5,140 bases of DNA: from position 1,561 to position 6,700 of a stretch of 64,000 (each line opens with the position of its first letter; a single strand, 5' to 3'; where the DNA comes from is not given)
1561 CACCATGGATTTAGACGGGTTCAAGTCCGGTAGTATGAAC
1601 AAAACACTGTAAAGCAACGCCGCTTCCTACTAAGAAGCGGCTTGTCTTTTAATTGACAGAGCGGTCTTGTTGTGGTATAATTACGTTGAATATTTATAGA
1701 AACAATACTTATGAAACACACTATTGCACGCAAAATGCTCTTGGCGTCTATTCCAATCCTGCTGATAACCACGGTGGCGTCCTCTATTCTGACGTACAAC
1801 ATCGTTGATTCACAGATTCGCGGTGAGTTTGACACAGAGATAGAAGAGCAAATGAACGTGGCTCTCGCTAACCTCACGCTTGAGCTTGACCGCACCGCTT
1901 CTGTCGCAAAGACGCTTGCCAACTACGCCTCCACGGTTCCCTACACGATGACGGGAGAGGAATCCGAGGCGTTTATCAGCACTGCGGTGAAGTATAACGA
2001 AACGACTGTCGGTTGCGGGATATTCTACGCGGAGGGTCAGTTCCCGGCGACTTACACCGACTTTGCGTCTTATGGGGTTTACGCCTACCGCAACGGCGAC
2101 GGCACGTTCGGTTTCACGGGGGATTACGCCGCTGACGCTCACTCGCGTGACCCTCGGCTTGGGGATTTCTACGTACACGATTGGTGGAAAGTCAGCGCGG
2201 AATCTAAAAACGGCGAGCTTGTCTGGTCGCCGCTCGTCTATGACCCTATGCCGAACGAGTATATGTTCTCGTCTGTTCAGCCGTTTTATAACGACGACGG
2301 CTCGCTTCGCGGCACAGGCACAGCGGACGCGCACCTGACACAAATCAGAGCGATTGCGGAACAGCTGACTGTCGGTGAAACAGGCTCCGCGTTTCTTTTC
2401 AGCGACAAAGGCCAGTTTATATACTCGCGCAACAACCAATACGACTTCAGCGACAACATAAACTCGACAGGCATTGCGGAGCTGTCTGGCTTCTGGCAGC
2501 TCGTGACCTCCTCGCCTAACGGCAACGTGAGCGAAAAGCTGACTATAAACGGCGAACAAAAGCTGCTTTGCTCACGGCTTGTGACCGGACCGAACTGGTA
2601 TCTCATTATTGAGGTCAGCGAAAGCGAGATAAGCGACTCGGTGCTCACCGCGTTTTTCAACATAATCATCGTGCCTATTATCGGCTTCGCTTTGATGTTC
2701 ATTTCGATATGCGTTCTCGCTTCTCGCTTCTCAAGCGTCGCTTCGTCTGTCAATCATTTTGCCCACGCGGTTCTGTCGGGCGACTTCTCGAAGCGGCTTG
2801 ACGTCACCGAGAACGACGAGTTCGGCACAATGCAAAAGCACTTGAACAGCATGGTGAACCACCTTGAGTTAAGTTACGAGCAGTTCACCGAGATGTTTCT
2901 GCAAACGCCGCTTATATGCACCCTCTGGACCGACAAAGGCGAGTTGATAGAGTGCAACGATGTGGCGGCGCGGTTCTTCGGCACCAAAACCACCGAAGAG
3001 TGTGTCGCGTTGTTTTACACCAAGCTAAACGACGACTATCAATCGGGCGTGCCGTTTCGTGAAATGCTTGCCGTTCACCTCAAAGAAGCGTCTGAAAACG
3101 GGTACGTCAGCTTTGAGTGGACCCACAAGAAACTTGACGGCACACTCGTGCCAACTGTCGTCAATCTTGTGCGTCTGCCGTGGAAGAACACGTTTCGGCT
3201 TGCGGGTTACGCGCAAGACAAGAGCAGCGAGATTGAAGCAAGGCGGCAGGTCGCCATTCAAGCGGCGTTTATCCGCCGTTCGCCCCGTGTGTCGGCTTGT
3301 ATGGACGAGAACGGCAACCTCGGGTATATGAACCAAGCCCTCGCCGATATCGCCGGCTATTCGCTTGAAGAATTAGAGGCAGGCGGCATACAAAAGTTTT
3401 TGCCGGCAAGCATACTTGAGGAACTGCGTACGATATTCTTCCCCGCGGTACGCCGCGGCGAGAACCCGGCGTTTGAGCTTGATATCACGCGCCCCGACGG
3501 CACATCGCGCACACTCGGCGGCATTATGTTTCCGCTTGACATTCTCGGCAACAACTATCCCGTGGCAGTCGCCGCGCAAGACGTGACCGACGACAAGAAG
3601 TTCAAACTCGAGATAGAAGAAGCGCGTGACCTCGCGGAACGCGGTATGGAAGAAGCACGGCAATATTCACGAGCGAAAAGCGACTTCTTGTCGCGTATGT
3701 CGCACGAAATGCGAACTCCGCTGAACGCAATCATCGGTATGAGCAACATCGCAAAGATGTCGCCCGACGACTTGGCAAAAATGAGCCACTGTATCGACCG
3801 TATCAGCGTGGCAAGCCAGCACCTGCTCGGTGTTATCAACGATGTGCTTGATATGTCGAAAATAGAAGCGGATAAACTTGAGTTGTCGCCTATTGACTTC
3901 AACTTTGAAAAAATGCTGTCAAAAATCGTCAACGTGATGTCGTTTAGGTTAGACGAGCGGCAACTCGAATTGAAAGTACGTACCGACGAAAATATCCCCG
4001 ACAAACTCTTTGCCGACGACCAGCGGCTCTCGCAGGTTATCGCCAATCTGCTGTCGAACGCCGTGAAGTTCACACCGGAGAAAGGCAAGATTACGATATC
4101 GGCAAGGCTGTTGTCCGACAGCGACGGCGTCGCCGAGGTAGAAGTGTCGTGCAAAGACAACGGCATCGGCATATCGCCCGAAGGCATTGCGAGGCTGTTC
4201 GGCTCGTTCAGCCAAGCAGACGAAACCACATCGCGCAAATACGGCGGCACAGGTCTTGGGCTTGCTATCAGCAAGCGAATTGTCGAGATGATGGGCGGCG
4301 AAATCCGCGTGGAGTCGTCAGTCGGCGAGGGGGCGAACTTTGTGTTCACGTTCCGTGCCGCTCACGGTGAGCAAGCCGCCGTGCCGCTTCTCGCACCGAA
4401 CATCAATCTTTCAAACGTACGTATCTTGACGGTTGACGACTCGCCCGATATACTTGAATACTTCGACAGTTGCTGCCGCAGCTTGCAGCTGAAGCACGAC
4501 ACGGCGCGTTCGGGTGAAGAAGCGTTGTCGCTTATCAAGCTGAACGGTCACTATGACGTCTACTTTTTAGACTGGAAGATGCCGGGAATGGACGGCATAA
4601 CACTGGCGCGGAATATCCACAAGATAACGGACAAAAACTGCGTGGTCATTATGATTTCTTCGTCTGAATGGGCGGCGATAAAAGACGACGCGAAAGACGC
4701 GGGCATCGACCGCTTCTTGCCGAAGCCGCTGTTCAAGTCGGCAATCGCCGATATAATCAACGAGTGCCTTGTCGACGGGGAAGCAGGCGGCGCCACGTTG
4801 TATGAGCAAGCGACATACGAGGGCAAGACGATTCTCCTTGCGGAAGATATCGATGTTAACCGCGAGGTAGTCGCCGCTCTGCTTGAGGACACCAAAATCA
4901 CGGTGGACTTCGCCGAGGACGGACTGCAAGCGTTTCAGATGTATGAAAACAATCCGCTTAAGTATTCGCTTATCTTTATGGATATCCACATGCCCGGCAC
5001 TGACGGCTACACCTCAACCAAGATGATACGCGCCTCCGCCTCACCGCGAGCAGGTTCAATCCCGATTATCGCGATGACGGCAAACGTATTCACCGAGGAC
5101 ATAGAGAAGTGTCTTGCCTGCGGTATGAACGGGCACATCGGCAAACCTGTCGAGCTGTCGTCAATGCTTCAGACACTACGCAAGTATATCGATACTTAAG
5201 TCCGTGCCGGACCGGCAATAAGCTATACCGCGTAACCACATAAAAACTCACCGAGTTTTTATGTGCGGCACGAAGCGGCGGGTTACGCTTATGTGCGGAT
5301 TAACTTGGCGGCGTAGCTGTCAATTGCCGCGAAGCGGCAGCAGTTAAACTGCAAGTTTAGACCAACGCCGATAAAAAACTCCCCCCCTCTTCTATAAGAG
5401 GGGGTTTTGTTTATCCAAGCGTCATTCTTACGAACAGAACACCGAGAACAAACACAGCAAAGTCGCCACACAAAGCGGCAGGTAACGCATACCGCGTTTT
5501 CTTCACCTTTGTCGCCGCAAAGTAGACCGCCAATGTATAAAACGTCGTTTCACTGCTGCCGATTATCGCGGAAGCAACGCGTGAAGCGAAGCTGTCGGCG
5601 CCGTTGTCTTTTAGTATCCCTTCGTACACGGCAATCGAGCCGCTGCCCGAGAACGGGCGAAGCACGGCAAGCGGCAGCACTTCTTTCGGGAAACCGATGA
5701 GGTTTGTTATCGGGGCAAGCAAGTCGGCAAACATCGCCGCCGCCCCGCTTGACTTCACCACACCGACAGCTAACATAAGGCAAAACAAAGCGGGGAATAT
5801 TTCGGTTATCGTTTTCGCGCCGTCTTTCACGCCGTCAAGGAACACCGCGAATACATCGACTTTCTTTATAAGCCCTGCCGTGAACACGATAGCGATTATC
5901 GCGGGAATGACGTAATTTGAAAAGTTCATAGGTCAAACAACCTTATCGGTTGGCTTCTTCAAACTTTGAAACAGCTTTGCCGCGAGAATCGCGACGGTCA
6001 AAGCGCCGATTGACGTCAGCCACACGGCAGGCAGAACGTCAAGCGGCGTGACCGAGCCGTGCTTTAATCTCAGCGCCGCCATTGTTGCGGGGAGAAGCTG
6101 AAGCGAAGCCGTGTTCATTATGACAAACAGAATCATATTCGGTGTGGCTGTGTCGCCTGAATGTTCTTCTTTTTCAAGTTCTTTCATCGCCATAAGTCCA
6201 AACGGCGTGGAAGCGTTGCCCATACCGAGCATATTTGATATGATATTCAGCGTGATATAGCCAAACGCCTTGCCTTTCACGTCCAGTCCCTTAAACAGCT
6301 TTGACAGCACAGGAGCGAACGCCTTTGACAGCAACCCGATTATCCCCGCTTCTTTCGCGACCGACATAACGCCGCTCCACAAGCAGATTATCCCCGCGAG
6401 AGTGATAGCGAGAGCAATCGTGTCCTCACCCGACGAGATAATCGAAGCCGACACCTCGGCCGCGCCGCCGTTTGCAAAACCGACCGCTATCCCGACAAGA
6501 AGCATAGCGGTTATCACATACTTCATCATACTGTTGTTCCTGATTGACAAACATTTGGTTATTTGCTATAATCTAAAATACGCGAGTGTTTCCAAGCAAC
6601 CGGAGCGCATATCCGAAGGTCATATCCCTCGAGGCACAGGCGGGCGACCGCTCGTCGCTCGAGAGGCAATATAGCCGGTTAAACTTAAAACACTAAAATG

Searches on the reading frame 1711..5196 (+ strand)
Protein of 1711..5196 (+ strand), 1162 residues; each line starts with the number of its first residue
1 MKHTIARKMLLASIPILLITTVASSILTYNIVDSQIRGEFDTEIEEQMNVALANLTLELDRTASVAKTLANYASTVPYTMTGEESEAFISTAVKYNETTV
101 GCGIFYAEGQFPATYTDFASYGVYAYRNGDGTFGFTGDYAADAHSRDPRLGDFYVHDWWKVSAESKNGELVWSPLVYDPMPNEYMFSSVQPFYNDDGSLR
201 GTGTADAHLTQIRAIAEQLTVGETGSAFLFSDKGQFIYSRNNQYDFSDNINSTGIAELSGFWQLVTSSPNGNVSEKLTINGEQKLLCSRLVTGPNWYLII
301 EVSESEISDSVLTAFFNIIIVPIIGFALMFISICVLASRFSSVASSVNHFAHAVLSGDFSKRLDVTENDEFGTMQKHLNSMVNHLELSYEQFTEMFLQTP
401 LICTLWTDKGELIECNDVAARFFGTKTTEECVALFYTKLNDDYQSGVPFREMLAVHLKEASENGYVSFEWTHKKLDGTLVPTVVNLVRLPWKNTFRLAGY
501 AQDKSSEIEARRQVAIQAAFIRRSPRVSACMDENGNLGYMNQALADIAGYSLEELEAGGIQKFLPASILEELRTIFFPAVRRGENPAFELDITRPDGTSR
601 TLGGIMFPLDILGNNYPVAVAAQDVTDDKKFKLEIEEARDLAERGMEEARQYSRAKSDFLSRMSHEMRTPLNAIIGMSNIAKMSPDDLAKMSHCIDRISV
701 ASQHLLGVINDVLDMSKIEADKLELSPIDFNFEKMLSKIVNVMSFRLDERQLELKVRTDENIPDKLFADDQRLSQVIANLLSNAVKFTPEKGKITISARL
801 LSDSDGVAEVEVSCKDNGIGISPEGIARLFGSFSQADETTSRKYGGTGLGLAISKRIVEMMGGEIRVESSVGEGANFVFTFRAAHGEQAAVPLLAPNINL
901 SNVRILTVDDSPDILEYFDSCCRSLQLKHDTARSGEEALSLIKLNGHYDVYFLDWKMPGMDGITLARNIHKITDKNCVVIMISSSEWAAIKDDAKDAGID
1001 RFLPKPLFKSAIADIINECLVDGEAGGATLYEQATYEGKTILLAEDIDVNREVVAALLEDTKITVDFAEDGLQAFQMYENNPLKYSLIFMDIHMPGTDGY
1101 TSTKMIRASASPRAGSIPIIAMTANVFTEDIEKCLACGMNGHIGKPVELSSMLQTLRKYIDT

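Call 93: search_protein_families(library=pfam, proteins=[window:1711-5196:+], max_evalue=0.00001)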
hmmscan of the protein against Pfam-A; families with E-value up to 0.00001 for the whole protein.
window:1711-5196:+ (1162 aa): 5 families
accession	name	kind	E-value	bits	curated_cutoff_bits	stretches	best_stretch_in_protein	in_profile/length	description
PF00072.30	Response_reg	-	1.1e-43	148.4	30.2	2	1041-1156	1-110/111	Response regulator receiver domain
PF02518.31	HATPase_c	-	5.9e-31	107.6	26.4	1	769-883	2-109/111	Histidine kinase-, DNA gyrase B-, and HSP90-like ATPase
PF00512.31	HisKA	-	1.1e-15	57.9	26.9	1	655-720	1-65/66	His Kinase A (phospho-acceptor) domain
PF02743.24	dCache_1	-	1.2e-13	51.7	45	1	36-301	3-240/240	Cache domain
PF13426.13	PAS_9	-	9.6e-10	39.1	27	0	531-627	7-103/103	PAS domain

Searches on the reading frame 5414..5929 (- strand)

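Call 93: search_protein_families(library=pfam, proteins=[window:5414-5929:-], max_evalue=0.00001)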
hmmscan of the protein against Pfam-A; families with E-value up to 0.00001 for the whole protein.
window:5414-5929:- (172 aa): 1 family
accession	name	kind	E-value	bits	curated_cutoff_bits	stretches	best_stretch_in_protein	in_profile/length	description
PF07670.19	Gate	-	4e-09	37.3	29.6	1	43-140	3-101/104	Nucleoside recognition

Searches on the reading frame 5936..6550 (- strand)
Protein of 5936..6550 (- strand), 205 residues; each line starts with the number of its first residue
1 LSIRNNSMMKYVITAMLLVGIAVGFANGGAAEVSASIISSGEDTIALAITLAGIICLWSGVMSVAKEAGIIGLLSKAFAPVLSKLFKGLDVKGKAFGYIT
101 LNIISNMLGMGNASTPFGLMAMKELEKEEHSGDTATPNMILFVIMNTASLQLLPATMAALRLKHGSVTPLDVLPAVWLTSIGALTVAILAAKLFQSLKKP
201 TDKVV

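Call 93: search_protein_families(library=pfam, proteins=[window:5936-6550:-], max_evalue=0.00001)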
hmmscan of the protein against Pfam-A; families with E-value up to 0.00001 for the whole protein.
window:5936-6550:- (205 aa): 1 family
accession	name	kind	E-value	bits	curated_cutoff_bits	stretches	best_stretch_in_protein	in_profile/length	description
PF07670.19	Gate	-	1.3e-11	45.3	29.6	1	49-159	2-100/104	Nucleoside recognition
